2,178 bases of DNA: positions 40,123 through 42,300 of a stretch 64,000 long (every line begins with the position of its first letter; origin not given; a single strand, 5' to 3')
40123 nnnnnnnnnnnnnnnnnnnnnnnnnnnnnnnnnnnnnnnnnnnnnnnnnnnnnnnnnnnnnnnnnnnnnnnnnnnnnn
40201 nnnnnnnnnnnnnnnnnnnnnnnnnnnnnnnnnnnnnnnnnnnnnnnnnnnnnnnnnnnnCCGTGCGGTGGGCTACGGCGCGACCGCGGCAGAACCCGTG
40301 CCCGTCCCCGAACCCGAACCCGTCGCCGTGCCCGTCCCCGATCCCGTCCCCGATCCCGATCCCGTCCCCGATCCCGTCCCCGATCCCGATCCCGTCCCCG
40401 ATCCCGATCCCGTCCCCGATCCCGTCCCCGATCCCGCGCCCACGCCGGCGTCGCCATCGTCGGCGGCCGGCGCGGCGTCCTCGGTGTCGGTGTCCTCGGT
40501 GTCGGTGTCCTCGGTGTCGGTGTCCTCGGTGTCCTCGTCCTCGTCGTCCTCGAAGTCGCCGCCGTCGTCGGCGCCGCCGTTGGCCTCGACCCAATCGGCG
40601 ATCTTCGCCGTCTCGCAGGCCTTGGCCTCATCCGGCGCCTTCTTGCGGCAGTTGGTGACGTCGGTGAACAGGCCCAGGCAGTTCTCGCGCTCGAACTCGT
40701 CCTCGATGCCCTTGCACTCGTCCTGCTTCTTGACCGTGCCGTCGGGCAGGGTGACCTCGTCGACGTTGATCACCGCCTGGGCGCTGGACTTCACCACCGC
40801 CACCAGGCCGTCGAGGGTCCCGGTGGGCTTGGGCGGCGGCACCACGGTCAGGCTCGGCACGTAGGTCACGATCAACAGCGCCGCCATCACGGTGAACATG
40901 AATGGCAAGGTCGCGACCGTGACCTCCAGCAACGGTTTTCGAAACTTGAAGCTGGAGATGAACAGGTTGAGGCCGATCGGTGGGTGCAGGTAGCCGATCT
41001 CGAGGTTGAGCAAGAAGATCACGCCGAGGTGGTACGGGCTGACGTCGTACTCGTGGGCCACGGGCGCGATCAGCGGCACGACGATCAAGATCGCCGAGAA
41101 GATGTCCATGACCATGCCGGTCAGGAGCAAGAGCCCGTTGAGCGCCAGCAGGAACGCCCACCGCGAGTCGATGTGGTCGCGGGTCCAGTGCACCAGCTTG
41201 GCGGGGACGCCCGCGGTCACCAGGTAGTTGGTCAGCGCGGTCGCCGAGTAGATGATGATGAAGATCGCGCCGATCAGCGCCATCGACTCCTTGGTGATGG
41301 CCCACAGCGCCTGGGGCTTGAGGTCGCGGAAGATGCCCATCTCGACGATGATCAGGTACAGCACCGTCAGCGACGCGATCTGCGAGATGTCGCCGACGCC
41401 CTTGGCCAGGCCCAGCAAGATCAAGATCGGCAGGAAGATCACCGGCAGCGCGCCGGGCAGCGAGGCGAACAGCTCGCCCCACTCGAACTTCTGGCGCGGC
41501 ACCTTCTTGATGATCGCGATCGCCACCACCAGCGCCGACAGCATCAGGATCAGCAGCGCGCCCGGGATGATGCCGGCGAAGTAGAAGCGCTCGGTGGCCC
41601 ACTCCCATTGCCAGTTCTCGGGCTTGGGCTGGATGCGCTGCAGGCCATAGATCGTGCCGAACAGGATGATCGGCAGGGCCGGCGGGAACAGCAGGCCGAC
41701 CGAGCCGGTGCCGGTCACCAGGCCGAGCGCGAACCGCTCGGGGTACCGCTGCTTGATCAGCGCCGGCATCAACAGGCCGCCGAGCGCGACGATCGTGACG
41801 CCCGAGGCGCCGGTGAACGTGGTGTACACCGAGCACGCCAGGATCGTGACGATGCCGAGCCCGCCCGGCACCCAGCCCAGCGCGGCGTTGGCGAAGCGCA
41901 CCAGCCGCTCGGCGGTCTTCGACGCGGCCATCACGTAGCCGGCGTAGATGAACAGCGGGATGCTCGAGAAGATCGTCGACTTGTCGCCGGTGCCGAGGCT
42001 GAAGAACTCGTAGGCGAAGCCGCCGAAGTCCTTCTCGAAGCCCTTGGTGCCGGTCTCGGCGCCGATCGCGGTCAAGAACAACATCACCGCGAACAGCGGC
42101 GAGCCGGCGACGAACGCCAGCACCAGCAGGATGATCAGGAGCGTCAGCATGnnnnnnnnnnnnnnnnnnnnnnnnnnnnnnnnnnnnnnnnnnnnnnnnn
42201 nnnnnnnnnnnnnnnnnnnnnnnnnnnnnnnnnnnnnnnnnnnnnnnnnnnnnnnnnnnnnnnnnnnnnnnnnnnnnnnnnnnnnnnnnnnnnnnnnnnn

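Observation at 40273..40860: DctM permease with a Cys-rich, acidic-repeat, Gly-Ser-Thr-repeat C-terminal tail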

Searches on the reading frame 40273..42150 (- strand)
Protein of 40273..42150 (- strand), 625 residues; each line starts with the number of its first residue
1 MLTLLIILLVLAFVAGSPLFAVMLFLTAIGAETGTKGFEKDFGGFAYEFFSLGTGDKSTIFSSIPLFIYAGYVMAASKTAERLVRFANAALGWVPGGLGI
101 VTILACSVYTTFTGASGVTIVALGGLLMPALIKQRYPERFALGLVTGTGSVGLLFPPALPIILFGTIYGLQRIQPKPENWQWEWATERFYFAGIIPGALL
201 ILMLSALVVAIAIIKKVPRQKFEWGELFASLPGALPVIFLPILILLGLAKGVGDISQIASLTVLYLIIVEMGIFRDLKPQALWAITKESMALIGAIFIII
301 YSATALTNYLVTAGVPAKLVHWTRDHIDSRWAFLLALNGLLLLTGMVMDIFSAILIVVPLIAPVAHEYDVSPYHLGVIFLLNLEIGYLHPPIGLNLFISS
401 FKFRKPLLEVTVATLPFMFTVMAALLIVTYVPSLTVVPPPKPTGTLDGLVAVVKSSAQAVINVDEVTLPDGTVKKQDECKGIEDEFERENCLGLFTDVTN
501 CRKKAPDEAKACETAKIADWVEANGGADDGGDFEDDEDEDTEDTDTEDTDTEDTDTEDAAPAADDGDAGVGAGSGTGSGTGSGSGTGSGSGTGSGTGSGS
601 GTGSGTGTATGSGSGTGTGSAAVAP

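Call 3: search_protein_families(library=pfam, proteins=[window:40273-42150:-], max_evalue=0.01)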
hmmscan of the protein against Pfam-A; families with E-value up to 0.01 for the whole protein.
window:40273-42150:- (625 aa): 1 family
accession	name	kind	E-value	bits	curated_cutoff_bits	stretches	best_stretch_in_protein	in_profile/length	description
PF06808.19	DctM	-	2.3e-65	221.5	23.8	1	3-433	2-412/413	Tripartite ATP-independent periplasmic transporter, DctM component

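Call 6: find_homologous_proteins(query=window:40273-42150:-, max_evalue=1e-10)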
Query window:40273-42150:- (625 aa): 5888 proteins with E <= 1e-10 among 8000 candidates; the best 120 are listed.
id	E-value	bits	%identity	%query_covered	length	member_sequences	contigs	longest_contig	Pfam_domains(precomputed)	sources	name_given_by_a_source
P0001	0.0e+0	1227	86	92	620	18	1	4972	PF06808.19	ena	-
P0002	0.0e+0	1035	88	82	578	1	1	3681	PF06808.19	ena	-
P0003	0.0e+0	1030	86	86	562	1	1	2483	PF06808.19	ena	-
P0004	8.4e-287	971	76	92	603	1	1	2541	PF06808.19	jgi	jgi:tripartite ATP-independent transporter DctM subunit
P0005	5.0e-283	958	83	83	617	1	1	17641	PF06808.19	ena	-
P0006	2.2e-274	930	75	90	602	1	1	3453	PF06808.19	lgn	-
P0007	4.9e-264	896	68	99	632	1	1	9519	PF06808.19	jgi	jgi:C4-dicarboxylate transporter, DctM subunit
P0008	9.8e-262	888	70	90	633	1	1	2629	PF06808.19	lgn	-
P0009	7.2e-257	872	69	86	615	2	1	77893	PF06808.19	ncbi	-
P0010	5.1e-253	859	75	84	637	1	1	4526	PF06808.19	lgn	-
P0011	1.6e-248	844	69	85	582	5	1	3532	PF06808.19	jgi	-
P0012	5.8e-248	843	69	86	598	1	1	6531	PF06808.19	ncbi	-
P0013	3.2e-242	824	69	85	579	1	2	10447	PF06808.19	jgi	jgi:tripartite ATP-independent transporter DctM subunit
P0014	6.3e-237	806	70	81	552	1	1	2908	PF06808.19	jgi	-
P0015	3.1e-236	804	66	87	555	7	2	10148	PF06808.19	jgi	jgi:C4-dicarboxylate transporter DctM subunit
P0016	1.2e-234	799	68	82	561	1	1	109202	PF06808.19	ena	-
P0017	3.9e-233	794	68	84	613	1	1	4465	PF06808.19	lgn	-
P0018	3.6e-230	784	67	85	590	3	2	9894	PF06808.19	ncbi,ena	-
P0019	1.0e-226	772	67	83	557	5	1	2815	PF06808.19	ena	-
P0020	1.0e-221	756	65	83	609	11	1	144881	PF06808.19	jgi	jgi:C4-dicarboxylate transporter DctM subunit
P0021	1.0e-220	753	63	83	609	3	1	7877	PF06808.19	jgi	jgi:C4-dicarboxylate transporter DctM subunit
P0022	4.8e-219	747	64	83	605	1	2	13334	PF06808.19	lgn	-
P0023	1.3e-216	739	64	83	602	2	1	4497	PF06808.19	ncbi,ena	-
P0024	8.1e-209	713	78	66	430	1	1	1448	PF06808.19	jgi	jgi:tripartite ATP-independent transporter DctM subunit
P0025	5.9e-205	701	67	80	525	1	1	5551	PF06808.19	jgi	jgi:tripartite ATP-independent transporter DctM subunit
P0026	1.9e-202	692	61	85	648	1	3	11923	PF06808.19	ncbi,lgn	-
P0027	1.1e-200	686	52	91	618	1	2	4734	PF06808.19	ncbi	-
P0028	1.3e-200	686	57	82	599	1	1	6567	PF06808.19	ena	-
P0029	2.2e-198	679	62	82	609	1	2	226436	PF06808.19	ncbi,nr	ncbi:MAG: TRAP transporter large permease [Kofleriaceae bacterium]|nr:TRAP transporter large permeas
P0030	3.5e-197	675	52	89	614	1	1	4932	PF06808.19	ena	-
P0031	6.3e-196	671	54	89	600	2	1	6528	PF06808.19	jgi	jgi:C4-dicarboxylate transporter, DctM subunit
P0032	7.2e-195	667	57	82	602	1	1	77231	PF06808.19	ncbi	ncbi:MAG: TRAP transporter large permease [Kofleriaceae bacterium]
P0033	7.3e-195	667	56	81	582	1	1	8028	PF06808.19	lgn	-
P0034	4.7e-193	661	76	53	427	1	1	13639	PF06808.19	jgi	jgi:hypothetical protein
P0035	7.4e-193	661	53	89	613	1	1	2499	PF06808.19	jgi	jgi:tripartite ATP-independent transporter DctM subunit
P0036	9.9e-193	660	57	81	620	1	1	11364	PF06808.19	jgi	jgi:tripartite ATP-independent transporter DctM subunit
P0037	1.1e-192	660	58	81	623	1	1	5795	PF06808.19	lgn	-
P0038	2.2e-190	652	51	92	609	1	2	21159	PF06808.19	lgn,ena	-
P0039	2.7e-190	652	52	87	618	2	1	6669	PF06808.19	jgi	jgi:C4-dicarboxylate transporter, DctM subunit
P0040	3.4e-190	652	53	86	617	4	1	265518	PF06808.19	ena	-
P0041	5.5e-187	641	56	84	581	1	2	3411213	PF06808.19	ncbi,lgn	ncbi:MAG: TRAP transporter large permease [Kofleriaceae bacterium]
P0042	1.9e-186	639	56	84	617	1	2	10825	PF06808.19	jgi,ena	-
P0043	1.1e-184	634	55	83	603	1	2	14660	PF06808.19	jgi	jgi:C4-dicarboxylate transporter, DctM subunit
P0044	2.8e-184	632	55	82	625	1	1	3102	PF06808.19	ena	-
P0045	3.9e-184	632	57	82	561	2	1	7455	PF06808.19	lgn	-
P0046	6.5e-184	631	52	91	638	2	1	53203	PF06808.19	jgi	jgi:C4-dicarboxylate transporter DctM subunit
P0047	2.5e-183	629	56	84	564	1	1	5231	PF06808.19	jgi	jgi:C4-dicarboxylate transporter, DctM subunit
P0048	3.7e-182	625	55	84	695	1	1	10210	PF06808.19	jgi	jgi:C4-dicarboxylate transporter DctM subunit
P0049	5.5e-182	625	55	84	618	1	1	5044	PF06808.19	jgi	jgi:C4-dicarboxylate transporter, DctM subunit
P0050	6.0e-182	625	56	84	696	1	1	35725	PF06808.19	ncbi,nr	ncbi:MAG: TRAP transporter large permease [Deltaproteobacteria bacterium]|nr:TRAP transporter large 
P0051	7.7e-182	624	55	83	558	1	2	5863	PF06808.19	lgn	-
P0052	9.1e-182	624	53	92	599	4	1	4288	PF06808.19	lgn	-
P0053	1.3e-181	623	53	81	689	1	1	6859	PF06808.19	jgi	jgi:C4-dicarboxylate transporter, DctM subunit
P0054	1.4e-181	623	54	81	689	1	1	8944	PF06808.19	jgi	jgi:C4-dicarboxylate transporter, DctM subunit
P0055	3.2e-181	622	54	84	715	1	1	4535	PF06808.19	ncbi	-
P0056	3.7e-181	622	57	78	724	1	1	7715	PF06808.19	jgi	-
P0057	4.5e-181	622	56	84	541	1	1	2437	PF06808.19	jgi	jgi:C4-dicarboxylate transporter, DctM subunit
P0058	6.9e-181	621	54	84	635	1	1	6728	PF06808.19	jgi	-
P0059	7.5e-181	621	55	84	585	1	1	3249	PF06808.19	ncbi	-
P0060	3.4e-180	619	54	83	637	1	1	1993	PF06808.19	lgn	-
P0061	6.3e-180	618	53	85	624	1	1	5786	PF06808.19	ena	-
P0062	1.4e-179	617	53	93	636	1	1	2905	PF06808.19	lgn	-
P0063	2.3e-179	616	55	84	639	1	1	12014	PF06808.19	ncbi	-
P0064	2.8e-179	616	54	82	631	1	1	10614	PF06808.19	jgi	-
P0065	2.8e-179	616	54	81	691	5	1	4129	PF06808.19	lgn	-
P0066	2.9e-179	616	53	83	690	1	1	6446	PF06808.19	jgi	-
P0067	4.7e-179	615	51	89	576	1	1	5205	PF06808.19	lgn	-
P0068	6.4e-179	615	50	92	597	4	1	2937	PF06808.19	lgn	-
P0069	8.4e-179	614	56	81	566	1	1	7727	PF06808.19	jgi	jgi:C4-dicarboxylate transporter, DctM subunit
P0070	1.3e-178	614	51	85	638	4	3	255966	PF06808.19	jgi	jgi:C4-dicarboxylate transporter, DctM subunit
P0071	4.9e-178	612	55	84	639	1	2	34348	PF06808.19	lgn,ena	-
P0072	9.3e-178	611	54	84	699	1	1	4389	PF06808.19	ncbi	-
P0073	1.0e-177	611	54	85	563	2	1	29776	PF06808.19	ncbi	-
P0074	1.2e-177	610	54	84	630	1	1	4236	PF06808.19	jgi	jgi:C4-dicarboxylate transporter DctM subunit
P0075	1.7e-177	610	55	84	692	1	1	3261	PF06808.19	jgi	jgi:C4-dicarboxylate transporter, DctM subunit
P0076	2.9e-177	609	54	84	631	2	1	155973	PF06808.19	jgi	jgi:C4-dicarboxylate transporter, DctM subunit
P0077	3.4e-177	609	55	84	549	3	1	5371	PF06808.19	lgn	-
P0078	3.8e-177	609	52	84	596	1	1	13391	PF06808.19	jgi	jgi:tripartite ATP-independent transporter DctM subunit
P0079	4.6e-177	608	53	84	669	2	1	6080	PF06808.19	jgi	jgi:tripartite ATP-independent transporter DctM subunit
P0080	5.7e-177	608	54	84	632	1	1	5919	PF06808.19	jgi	-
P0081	5.9e-177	608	54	85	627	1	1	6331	PF06808.19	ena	-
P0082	6.9e-177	608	55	82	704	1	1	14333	PF06808.19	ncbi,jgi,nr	ncbi:MAG TPA: TRAP transporter large permease [Kofleriaceae bacterium]|nr:TRAP transporter large per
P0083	1.1e-176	607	54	87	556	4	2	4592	PF06808.19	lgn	-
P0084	1.2e-176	607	53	83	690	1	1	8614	PF06808.19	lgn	-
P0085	1.5e-176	607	52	84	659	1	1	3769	PF06808.19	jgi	jgi:tripartite ATP-independent transporter DctM subunit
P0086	3.0e-176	606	52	86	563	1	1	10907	PF06808.19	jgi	-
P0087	3.1e-176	606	55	84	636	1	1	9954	PF06808.19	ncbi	-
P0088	3.3e-176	606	51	94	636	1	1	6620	PF06808.19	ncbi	-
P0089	3.4e-176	606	52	88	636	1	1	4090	PF06808.19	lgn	-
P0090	5.0e-176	605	52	84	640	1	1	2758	PF06808.19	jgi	jgi:C4-dicarboxylate transporter, DctM subunit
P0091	5.7e-176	605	53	82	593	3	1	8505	PF06808.19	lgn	-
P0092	6.6e-176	605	54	84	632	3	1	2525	PF06808.19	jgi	-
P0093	7.0e-176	604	52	84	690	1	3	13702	PF06808.19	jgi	jgi:C4-dicarboxylate transporter, DctM subunit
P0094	7.7e-176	604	53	84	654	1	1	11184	PF06808.19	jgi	jgi:tripartite ATP-independent transporter DctM subunit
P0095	9.1e-176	604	53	84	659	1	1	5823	PF06808.19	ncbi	-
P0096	1.2e-175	604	53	84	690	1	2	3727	PF06808.19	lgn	-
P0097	1.9e-175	603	52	84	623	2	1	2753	PF06808.19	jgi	jgi:tripartite ATP-independent transporter DctM subunit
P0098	2.4e-175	603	53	81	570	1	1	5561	PF06808.19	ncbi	-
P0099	2.7e-175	603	53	84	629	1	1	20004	PF06808.19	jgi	jgi:C4-dicarboxylate transporter DctM subunit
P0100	2.7e-175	603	53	82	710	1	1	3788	PF06808.19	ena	-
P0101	2.8e-175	603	52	84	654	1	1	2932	PF06808.19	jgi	jgi:C4-dicarboxylate transporter, DctM subunit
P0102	2.8e-175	603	52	84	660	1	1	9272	PF06808.19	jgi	jgi:C4-dicarboxylate transporter, DctM subunit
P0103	2.9e-175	602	53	84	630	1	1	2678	PF06808.19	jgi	-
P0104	3.0e-175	602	53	84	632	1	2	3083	PF06808.19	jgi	-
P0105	3.1e-175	602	55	82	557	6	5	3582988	PF06808.19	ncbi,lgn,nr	ncbi:MAG: TRAP transporter large permease [Kofleriaceae bacterium]|nr:TRAP transporter large permeas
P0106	3.3e-175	602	50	92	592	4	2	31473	PF06808.19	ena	-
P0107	3.3e-175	602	53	84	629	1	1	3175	PF06808.19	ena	-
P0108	4.2e-175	602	53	84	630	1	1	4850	PF06808.19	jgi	jgi:C4-dicarboxylate transporter, DctM subunit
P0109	5.7e-175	601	53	84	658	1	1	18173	PF06808.19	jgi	jgi:tripartite ATP-independent transporter DctM subunit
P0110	8.9e-175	601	53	84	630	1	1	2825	PF06808.19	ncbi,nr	ncbi:MAG TPA: TRAP transporter large permease [Kofleriaceae bacterium]|nr:TRAP transporter large per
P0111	1.2e-174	600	54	84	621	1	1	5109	PF06808.19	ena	-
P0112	1.3e-174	600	56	82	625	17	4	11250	PF06808.19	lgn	-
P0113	1.3e-174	600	53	84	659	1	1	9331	PF06808.19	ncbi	-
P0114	1.4e-174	600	52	84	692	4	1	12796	PF06808.19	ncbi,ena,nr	ncbi:MAG TPA: TRAP transporter large permease [Kofleriaceae bacterium]|nr:TRAP transporter large per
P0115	1.6e-174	600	53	84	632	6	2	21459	PF06808.19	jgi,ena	-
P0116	2.0e-174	600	51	86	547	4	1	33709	PF06808.19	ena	-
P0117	3.0e-174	599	53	84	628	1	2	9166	PF06808.19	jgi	jgi:C4-dicarboxylate transporter DctM subunit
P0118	3.1e-174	599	53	84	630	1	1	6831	PF06808.19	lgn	-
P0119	3.3e-174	599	51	88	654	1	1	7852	PF06808.19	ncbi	-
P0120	3.4e-174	599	52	84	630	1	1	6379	PF06808.19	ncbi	ncbi:MAG TPA: TRAP transporter large permease [Kofleriaceae bacterium]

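Call 17: search_protein_families(library=ncbifam, proteins=[window:40273-42150:-], max_evalue=0.01)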
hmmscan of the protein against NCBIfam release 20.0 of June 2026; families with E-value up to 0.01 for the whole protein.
window:40273-42150:- (625 aa): 3 families
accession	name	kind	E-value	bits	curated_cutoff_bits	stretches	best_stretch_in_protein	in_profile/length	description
TIGR00786.1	dctM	subfamily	5.2e-90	302.1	268.45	1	63-438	42-404/405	TRAP transporter large permease subunit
NF011634.1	PRK15060.1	equivalog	1.1e-34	120.2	800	1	54-438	49-420/425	2,3-diketo-L-gulonate TRAP transporter large permease YiaN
TIGR02123.1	TRAP_fused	subfamily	4.3e-05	22.4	320.65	1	62-159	169-266/615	TRAP transporter fused permease subunit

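Call 18: search_solved_structures(query=window:40273-42150:-, max_evalue=0.001, show_alignments=1)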
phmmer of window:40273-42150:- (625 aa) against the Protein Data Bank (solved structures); distinct sequences matched with E-value up to 0.001: 7.
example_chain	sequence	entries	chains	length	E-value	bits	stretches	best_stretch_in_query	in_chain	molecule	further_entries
9pym_A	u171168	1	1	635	2.2e-38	135.3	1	58-435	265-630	Isethionate TRAP transporter permease protein DctMQ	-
7qe5_A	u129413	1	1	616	1.8e-31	112.5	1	62-438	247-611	Sialic acid TRAP transporter permease protein SiaT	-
8thi_A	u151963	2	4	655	1.9e-31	112.4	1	62-438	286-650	Sialic acid TRAP transporter permease protein SiaT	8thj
7qha_B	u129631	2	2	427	1.5e-27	99.6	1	52-439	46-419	Putative TRAP-type C4-dicarboxylate transport system, large permease component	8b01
8y4w_A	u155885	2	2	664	9.9e-27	96.9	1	61-439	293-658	N-acetylneuraminate transporter small subunit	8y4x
11cu_A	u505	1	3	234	6.6e-05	24.8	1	576-614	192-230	ZnO48_baseKO_ES_Complex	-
7xbx_R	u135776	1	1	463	7.4e-05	24.6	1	575-604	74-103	Processed fractalkine,CX3C chemokine receptor 1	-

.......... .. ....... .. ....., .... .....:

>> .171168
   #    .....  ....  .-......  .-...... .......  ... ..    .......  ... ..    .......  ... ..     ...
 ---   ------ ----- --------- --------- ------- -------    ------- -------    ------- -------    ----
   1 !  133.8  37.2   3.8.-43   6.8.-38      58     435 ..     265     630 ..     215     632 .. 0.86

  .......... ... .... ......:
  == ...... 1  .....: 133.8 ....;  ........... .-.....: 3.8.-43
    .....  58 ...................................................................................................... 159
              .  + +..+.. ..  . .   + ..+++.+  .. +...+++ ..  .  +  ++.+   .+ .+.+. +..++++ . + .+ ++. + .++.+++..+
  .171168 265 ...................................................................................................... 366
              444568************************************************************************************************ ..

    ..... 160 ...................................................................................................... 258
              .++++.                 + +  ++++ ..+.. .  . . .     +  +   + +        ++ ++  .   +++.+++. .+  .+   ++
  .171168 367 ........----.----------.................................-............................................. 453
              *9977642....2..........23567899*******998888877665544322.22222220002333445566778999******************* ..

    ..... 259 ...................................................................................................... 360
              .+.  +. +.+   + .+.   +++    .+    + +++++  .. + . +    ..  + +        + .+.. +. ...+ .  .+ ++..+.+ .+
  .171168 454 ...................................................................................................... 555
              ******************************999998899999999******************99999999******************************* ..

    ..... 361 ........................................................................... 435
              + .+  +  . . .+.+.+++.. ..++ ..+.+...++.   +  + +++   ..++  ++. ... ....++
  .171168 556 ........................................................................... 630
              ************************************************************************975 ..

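Call 35: find_related_loci(query=window:40273-42150:-, collection=genome_contigs, flank=8000)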
Query window:40273-42150:- (625 aa) in genome_contigs; peptide patterns used: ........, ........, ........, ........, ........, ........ (x = any residue, [..] = any of these).
308 stretches matched a pattern; 5 encode a relative of the query (tblastn E <= 1e-3); 4 distinct loci.
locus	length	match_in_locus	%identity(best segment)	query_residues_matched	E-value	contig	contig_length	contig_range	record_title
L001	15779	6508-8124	80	16-538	0e+0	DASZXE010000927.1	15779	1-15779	MAG TPA_asm: Kofleriaceae bacterium isolate SMAG_U6175 k141_1004700, whole genome shotgun sequence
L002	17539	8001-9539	98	12-524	0e+0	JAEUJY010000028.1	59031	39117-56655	MAG: Myxococcales bacterium isolate new MAG-81 k141_2930906, whole genome shotgun sequence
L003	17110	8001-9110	27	54-435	2e-34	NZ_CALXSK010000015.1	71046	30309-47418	MAG: uncultured Victivallis sp. isolate BRZ_NM__bin32 BRZ_NM__NODE_452_length_71046_cov_7.385915, whole genome shotgun s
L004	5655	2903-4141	27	4-436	1e-33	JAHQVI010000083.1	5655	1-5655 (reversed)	MAG: Hyphomicrobiales bacterium isolate MAG.004 Posi_004-P32222, whole genome shotgun sequence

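Call 36: find_encoding_contigs(protein=window:40273-42150:-, flank=8000, max_places=4)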
Protein window:40273-42150:- (625 aa): no gene with exactly this product is on record in the collection.

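Call 49: find_encoding_contigs(protein=P0029, flank=7000, max_places=1)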
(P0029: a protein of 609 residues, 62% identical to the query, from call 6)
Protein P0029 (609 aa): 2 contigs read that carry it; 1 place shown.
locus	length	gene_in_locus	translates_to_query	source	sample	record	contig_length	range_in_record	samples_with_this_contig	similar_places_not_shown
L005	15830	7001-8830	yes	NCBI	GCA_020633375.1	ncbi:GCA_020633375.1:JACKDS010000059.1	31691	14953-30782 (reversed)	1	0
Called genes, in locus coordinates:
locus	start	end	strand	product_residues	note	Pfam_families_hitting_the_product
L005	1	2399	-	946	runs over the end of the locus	PF14827:dCache_3 (weak), PF00672:HAMP, PF01590:GAF, PF13185:GAF_2, PF13492:GAF_3, PF02518:HATPase_c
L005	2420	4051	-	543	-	PF00496:SBP_bac_5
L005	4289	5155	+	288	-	PF16811:TAtT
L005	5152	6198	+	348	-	PF03480:DctP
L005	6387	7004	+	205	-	PF04290:DctQ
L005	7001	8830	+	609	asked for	PF06808:DctM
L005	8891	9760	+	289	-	PF01040:UbiA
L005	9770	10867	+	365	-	PF01070:FMN_dh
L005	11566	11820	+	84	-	PF08544:GHMP_kinases_C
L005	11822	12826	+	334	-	PF22700:MVD-like_N, PF00288:GHMP_kinases_N (weak), PF18376:MDD_C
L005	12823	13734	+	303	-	PF00288:GHMP_kinases_N (weak)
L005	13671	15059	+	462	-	PF00368:HMG-CoA_red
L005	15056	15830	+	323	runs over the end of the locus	PF00494:SQS_PSY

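Call 50: find_encoding_contigs(protein=P0040, flank=7000, max_places=1)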
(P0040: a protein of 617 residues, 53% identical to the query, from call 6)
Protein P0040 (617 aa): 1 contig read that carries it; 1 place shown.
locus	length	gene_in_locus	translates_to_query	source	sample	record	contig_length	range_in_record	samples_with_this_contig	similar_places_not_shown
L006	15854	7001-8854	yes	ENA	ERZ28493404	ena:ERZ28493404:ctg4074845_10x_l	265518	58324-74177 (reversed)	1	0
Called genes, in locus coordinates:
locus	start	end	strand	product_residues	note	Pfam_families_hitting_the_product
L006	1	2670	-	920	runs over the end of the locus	PF00672:HAMP, PF01590:GAF, PF13185:GAF_2, PF13492:GAF_3, PF02518:HATPase_c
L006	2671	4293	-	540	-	PF00496:SBP_bac_5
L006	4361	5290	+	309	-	PF16811:TAtT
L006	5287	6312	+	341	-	PF03480:DctP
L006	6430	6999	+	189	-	PF04290:DctQ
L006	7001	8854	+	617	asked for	PF06808:DctM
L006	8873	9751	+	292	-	PF01040:UbiA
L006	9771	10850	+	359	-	PF01070:FMN_dh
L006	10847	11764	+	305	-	PF00288:GHMP_kinases_N, PF08544:GHMP_kinases_C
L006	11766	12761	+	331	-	PF22700:MVD-like_N, PF00288:GHMP_kinases_N, PF18376:MDD_C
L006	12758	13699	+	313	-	PF00288:GHMP_kinases_N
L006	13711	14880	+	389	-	PF00368:HMG-CoA_red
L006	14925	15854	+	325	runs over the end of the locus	PF00494:SQS_PSY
